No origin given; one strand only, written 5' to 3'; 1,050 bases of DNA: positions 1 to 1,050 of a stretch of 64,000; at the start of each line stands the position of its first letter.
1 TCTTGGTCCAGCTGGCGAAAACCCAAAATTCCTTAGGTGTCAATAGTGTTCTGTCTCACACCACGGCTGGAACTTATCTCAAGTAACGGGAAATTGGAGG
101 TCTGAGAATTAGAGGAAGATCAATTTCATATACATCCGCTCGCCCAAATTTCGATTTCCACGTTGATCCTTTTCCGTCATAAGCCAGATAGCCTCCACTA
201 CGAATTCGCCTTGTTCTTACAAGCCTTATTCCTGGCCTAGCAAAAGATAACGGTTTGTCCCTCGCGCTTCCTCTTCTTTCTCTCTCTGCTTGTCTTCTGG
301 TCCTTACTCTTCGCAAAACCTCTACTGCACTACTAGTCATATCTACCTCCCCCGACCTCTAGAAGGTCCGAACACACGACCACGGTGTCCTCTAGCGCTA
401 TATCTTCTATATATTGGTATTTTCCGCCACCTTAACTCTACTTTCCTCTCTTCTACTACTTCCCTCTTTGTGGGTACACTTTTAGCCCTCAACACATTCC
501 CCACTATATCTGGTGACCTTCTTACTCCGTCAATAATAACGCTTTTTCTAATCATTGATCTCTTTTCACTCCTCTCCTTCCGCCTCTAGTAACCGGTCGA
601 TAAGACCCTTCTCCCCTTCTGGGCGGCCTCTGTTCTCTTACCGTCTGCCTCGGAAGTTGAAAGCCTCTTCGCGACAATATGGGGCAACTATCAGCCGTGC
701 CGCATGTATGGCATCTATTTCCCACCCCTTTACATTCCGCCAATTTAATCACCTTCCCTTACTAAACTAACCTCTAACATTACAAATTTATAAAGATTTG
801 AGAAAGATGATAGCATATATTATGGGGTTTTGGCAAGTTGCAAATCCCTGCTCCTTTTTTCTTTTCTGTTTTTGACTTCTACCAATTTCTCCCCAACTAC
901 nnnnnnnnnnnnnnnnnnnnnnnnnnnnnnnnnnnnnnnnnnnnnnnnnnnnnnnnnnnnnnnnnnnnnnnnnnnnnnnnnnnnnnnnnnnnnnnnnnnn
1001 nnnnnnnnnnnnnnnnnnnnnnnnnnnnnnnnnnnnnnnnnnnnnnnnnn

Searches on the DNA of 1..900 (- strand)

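Call 5: search_rna_families(source=window, start=1, end=900, threshold=evalue, max_evalue=10, show_alignments=3)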
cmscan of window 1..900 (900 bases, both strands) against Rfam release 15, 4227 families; matches with E-value up to 10: 4.
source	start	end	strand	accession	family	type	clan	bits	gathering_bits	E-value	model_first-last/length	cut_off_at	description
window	745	827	-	RF04271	mir-1244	Gene; miRNA;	-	18.8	105.4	3.3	1-84/84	no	mir-1244 microRNA precursor family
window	751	839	-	RF03693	MIR1919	Gene; miRNA;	-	14.8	85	10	1-123/123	no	MIR1919 microRNA precursor family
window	574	589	-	RF03156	L31-Firmicutes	Cis-reg; leader;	CL00118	14.2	33.3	4.4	1-32/32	no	L31-Firmicutes ribosomal protein leader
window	293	372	-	RF00518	speF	Cis-reg; leader;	-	10.8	37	4.3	1-153/153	no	speF leader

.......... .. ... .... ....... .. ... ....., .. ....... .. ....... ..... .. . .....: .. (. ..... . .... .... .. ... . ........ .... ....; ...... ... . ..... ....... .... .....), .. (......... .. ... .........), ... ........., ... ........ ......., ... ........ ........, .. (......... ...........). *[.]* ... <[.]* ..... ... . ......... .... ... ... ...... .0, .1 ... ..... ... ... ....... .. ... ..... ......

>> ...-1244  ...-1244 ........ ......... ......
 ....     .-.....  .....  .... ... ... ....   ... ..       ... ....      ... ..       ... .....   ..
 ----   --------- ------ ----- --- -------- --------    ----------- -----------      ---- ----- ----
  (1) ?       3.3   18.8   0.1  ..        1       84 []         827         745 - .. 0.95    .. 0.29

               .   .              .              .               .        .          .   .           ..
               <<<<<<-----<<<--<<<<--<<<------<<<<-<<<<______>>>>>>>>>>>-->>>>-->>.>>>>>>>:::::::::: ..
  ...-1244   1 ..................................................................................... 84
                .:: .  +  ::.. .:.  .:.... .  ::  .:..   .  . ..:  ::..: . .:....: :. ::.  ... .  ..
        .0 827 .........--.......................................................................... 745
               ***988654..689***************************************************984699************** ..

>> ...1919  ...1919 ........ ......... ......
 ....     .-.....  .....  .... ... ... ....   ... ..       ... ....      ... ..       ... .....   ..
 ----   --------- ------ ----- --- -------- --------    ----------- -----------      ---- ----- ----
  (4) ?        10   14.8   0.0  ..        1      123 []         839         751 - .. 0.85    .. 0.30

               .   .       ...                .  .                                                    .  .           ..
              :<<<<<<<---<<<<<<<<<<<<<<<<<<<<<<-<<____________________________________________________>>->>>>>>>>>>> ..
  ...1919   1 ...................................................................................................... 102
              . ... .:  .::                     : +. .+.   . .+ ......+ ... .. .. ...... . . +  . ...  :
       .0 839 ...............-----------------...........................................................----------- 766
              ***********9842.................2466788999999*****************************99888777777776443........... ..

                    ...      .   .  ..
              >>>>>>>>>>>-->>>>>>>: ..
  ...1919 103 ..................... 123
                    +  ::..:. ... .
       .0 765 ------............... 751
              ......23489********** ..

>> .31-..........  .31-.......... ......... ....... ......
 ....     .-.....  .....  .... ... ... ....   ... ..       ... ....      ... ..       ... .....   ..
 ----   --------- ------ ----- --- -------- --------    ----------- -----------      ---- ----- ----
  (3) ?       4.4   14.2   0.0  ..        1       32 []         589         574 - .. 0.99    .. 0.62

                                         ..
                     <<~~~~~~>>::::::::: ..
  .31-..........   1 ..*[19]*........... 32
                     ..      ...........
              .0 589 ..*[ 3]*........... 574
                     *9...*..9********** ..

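Call 54: search_dna_similar(query=window:37-819:-, collection=phages, mode=distant, max_evalue=0.01)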
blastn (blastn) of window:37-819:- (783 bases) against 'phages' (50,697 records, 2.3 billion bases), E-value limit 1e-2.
No match.

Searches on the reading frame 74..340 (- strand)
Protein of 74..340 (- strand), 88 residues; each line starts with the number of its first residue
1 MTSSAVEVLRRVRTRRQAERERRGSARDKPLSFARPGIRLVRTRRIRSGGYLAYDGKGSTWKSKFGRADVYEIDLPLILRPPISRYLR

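Call 11: search_protein_families(library=pfam, proteins=[window:74-340:-], max_evalue=10)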
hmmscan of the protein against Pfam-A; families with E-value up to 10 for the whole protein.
window:74-340:- (88 aa): 0 families

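Call 26: search_protein_families(library=phrogs, proteins=[window:74-340:-], max_evalue=1)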
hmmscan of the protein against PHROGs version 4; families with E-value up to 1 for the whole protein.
window:74-340:- (88 aa): 0 families

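Call 45: search_protein_families(library=ncbifam, proteins=[P0002, P0003], max_evalue=1)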
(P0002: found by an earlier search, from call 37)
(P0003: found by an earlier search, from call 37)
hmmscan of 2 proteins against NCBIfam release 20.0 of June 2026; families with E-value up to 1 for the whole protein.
P0002 (70 aa): 0 families

P0003 (88 aa): 0 families

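Call 46: search_protein_families(library=padloc, proteins=[P0002, P0003], max_evalue=1)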
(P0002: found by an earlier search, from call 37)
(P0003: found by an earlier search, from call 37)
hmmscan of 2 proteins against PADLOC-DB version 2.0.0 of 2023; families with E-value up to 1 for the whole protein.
P0002 (70 aa): 0 families

P0003 (88 aa): 0 families

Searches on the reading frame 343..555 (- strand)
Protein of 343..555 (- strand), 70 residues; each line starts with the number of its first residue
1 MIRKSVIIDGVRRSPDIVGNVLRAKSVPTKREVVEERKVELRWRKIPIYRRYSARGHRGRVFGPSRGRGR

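Call 11: search_protein_families(library=pfam, proteins=[window:343-555:-], max_evalue=10)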
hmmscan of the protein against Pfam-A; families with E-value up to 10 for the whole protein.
window:343-555:- (70 aa): 0 families

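Call 26: search_protein_families(library=phrogs, proteins=[window:343-555:-], max_evalue=1)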
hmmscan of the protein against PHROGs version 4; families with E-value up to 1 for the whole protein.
window:343-555:- (70 aa): 0 families

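Call 37: list_cluster_members(proteins=[window:346-555:-, window:77-340:-, window:555-752:-, window:555-743:-])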
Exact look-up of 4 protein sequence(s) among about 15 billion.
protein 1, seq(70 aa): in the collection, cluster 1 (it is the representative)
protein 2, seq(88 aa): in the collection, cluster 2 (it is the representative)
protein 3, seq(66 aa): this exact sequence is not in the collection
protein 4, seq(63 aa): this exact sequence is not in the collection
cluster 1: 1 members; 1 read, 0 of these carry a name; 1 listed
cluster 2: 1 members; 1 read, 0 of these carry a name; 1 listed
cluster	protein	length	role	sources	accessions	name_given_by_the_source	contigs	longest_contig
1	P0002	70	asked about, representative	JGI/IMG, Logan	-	-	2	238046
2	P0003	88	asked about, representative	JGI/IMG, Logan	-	-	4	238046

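Call 38: find_homologous_proteins(query=P0003, max_evalue=10)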
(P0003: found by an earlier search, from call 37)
Query P0003 (88 aa): 1 proteins with E <= 10 among 67 candidates.
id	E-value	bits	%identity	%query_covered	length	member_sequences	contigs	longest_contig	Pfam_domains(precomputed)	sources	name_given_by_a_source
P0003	5.1e-49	181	100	100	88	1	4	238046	-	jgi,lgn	-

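Call 39: find_homologous_proteins(query=P0002, max_evalue=10)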
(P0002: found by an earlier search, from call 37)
Query P0002 (70 aa): 1 proteins with E <= 10 among 5 candidates.
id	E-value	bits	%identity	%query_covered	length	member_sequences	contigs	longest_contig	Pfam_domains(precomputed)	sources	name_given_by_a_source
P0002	7.9e-37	141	100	100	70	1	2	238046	-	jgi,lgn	-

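Call 44: predict_structure(protein=P0003)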
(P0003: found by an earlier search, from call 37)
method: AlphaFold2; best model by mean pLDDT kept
length: 88 residues; sequences in the alignment: 1
mean_pLDDT: 50.5   pTM: 0.22
mean pLDDT of the five models: 50.5, 48.4, 47.5, 42.0, 37.4
residues with pLDDT >= 90: 0; 70-90: 2; 50-70: 33; < 50: 53
segments of 3 or more residues with pLDDT < 50: 24-45, 47-49, 65-88
pLDDT, mean of each block of 10 residues (from residue 1): 61 66 49 43 48 54 50 42 39
secondary structure, 60 per line:
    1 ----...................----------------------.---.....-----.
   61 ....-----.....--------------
elements in order: H5-23 E50-54 E60-64 E70-74

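Call 45: search_protein_families(library=ncbifam, proteins=[P0002, P0003], max_evalue=1)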
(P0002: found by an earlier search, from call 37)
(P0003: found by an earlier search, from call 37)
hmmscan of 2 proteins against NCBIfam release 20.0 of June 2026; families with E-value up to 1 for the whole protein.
P0002 (70 aa): 0 families

P0003 (88 aa): 0 families

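Call 46: search_protein_families(library=padloc, proteins=[P0002, P0003], max_evalue=1)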
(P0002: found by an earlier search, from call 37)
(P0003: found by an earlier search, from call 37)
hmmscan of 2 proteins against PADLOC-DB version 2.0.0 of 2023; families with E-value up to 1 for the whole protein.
P0002 (70 aa): 0 families

P0003 (88 aa): 0 families

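Call 50: find_related_loci(query=P0003, collection=viral_contigs, flank=5000)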
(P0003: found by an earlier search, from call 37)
Query P0003 (88 aa) in viral_contigs; peptide patterns used: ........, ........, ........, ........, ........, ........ (x = any residue, [..] = any of these).
54 stretches matched a pattern, but none encodes a relative of the query by tblastn (E <= 1e-3).

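Call 52: search_solved_structures(query=P0003, max_evalue=10)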
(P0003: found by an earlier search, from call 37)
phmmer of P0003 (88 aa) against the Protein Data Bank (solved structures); distinct sequences matched with E-value up to 10: 2.
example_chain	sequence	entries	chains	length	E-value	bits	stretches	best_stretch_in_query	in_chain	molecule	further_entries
9jps_A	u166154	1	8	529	1.2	12.5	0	41-81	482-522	Glutathione S-transferase class-mu 26 kDa isozyme,Viral capsid 39 protein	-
9jpr_A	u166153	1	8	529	1.3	12.4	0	42-81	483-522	Glutathione S-transferase class-mu 26 kDa isozyme,Viral capsid 39 protein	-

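Call 53: search_solved_structures(query=P0002, max_evalue=10)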
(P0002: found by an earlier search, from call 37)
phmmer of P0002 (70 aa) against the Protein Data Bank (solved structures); distinct sequences matched with E-value up to 10: 0.

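Call 68: search_dna_similar(query=P0003, collection=phages, mode=protein, max_evalue=0.1, max_rows=5)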
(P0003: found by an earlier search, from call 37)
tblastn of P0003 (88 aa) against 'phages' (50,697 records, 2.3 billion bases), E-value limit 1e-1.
No match.

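Call 69: search_dna_similar(query=P0003, collection=plasmids, mode=protein, max_evalue=0.1, max_rows=5)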
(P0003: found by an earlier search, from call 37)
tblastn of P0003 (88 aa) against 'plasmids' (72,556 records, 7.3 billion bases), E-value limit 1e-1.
No match.

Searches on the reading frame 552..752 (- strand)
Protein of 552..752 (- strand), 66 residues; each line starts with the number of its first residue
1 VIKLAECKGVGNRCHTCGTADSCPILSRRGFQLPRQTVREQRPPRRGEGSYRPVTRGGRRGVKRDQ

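Call 11: search_protein_families(library=pfam, proteins=[window:552-752:-], max_evalue=10)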
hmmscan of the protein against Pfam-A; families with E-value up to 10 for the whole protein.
window:552-752:- (66 aa): 0 families

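Call 26: search_protein_families(library=phrogs, proteins=[window:552-752:-], max_evalue=1)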
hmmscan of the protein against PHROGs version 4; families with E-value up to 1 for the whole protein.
window:552-752:- (66 aa): 0 families

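Call 34: search_protein_representatives(protein=window:552-752:-)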
Query: 66 residues. Proteins with E-value up to 0.001 (for the whole library): 1; up to 1e-10: 0; up to 1e-30: 0. The best 1 are listed.
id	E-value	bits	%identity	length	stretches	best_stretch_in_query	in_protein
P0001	1.0e-05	41.4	35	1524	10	15-45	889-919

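Call 45: search_protein_families(library=ncbifam, proteins=[window:555-743:-, P0002, P0003], max_evalue=1)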
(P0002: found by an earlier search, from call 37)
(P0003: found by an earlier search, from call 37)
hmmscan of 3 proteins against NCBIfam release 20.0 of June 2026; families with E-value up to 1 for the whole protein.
seq(63 aa): 0 families

P0002 (70 aa): 0 families

P0003 (88 aa): 0 families

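Call 46: search_protein_families(library=padloc, proteins=[window:555-743:-, P0002, P0003], max_evalue=1)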
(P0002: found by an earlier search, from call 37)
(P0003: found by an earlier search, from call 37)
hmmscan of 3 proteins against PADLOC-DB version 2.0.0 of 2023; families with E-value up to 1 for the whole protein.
seq(63 aa): 0 families

P0002 (70 aa): 0 families

P0003 (88 aa): 0 families

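Call 47: search_solved_structures(query=window:555-743:-, max_evalue=10)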
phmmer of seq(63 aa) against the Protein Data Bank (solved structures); distinct sequences matched with E-value up to 10: 0.

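Call 49: find_related_loci(query=A1, collection=viral_contigs, flank=5000)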
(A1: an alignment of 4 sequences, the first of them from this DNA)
Query A1 (63 aa) in viral_contigs; peptide patterns used: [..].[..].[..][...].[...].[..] (x = any residue, [..] = any of these).
3 stretches matched a pattern, but none encodes a relative of the query by tblastn (E <= 1e-3).

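Call 63: predict_structure(protein=window:555-743:-)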
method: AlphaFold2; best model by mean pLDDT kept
length: 63 residues; sequences in the alignment: 1
mean_pLDDT: 55.2   pTM: 0.16
mean pLDDT of the five models: 55.2, 54.5, 53.0, 48.2, 46.8
residues with pLDDT >= 90: 0; 70-90: 0; 50-70: 55; < 50: 8
segments of 3 or more residues with pLDDT < 50: 23-25, 29-31
pLDDT, mean of each block of 10 residues (from residue 1): 56 55 51 53 59 57 54
secondary structure, 60 per line:
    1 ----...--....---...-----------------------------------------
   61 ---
elements in order: E5-7 E10-13

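Call 67: search_dna_similar(query=window:555-743:-, collection=phages, mode=protein, max_evalue=0.1, max_rows=5)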
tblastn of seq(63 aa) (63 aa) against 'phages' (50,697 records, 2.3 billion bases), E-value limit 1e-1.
No match.
